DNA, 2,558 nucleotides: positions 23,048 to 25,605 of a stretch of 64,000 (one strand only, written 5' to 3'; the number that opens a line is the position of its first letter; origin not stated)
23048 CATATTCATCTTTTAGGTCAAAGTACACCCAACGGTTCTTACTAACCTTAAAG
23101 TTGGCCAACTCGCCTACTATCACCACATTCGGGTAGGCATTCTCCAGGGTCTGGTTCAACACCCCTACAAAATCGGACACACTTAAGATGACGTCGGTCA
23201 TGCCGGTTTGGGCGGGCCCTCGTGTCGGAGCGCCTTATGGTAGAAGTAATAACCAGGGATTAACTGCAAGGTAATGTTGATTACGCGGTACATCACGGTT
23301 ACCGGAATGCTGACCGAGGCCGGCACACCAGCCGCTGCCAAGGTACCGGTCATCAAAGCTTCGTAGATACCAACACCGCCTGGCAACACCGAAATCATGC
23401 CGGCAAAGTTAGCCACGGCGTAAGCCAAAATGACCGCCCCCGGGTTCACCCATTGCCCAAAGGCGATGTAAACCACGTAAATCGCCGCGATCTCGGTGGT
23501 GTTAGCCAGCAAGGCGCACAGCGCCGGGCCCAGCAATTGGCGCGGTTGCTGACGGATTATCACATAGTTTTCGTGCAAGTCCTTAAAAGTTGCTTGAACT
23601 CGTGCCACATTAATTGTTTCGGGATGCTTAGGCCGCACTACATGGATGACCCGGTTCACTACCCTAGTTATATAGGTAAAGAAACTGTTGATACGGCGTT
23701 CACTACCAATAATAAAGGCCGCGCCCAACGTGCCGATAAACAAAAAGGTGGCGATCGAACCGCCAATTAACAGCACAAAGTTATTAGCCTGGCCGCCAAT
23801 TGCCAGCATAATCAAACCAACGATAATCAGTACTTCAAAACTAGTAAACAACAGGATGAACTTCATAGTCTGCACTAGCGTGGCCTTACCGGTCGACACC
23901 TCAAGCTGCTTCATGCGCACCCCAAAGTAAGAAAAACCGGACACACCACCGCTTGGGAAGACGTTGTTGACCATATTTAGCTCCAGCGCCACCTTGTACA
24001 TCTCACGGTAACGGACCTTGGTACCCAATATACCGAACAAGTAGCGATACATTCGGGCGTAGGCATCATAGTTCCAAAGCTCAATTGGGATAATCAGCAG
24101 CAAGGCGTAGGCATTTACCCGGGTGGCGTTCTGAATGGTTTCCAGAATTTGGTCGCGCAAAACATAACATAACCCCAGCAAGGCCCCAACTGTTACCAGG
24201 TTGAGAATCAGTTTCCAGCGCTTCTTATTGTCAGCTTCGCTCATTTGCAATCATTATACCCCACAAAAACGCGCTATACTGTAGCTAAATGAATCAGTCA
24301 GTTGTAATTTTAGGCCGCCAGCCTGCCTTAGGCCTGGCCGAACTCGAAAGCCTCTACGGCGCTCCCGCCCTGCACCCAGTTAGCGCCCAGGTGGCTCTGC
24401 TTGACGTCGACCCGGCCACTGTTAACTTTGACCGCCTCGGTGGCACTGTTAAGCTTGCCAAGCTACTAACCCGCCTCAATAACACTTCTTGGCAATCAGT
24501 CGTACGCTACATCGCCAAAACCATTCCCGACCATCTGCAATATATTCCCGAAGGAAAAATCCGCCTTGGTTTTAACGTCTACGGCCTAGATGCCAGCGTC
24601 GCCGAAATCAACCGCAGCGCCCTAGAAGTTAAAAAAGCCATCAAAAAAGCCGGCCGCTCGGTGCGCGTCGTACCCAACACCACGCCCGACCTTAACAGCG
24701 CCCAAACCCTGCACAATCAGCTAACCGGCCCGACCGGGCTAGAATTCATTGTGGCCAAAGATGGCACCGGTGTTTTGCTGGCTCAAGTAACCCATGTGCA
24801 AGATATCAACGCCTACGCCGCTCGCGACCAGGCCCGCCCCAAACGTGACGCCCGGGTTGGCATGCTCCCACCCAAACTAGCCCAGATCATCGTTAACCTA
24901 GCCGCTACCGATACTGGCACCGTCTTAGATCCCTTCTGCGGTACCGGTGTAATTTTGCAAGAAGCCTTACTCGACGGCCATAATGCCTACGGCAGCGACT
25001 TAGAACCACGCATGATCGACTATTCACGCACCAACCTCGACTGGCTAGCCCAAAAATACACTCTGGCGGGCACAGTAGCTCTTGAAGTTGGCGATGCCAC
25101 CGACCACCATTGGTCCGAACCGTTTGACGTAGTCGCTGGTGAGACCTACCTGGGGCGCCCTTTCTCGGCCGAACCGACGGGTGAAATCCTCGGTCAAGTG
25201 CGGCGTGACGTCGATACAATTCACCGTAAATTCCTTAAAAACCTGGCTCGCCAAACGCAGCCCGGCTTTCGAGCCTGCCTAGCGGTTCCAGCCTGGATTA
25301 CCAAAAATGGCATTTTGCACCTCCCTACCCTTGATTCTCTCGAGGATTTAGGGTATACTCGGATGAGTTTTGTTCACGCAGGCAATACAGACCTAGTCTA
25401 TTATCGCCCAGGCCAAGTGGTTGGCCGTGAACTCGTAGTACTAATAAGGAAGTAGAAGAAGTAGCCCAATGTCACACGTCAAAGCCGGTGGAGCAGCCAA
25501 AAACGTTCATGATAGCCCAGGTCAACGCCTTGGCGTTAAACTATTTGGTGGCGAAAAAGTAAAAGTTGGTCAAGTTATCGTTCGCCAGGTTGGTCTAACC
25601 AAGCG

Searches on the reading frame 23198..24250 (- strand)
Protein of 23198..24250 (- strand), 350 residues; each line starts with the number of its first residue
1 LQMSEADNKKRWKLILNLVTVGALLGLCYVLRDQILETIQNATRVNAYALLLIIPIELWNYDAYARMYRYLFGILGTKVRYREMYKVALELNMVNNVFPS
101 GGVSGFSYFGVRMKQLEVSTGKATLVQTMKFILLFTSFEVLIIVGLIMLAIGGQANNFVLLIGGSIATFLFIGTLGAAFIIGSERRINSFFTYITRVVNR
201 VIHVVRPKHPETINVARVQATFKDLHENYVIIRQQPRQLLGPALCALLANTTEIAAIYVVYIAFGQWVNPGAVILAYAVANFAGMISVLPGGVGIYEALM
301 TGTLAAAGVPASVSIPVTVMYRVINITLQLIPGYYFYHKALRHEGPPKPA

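Call 47: search_protein_families(library=pfam, proteins=[window:23198-24250:-], max_evalue=0.00001)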
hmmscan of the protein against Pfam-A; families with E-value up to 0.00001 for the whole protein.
window:23198-24250:- (350 aa): 1 family
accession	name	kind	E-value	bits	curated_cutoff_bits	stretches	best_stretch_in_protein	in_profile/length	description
PF03706.18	LPG_synthase_TM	-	6.9e-32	111.5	33.4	1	20-333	7-302/302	Lysylphosphatidylglycerol synthase TM region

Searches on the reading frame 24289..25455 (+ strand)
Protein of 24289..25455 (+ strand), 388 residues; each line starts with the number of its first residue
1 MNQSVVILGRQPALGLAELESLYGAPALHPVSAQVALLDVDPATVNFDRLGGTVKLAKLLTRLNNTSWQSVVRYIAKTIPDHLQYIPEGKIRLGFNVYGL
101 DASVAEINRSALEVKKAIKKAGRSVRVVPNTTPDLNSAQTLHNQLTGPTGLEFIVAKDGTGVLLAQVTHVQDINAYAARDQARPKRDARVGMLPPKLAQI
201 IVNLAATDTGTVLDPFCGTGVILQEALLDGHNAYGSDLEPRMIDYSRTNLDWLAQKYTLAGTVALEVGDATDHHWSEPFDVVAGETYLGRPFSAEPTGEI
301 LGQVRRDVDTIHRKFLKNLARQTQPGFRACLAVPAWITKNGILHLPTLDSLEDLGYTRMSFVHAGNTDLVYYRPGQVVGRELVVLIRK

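Call 47: search_protein_families(library=pfam, proteins=[window:24289-25455:+], max_evalue=0.00001)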
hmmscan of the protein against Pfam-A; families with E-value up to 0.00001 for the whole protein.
window:24289-25455:+ (388 aa): 3 families
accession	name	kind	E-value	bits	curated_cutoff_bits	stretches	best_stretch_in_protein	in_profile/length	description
PF01170.24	UPF0020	-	1.9e-12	47.8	22.3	1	189-333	8-166/197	RMKL-like, methyltransferase domain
PF13847.12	Methyltransf_31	-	2.6e-07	30.9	27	1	209-288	4-84/145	Methyltransferase domain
PF01555.25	N6_N4_Mtase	-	3.1e-07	31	26.7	1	193-245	166-218/221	DNA methylase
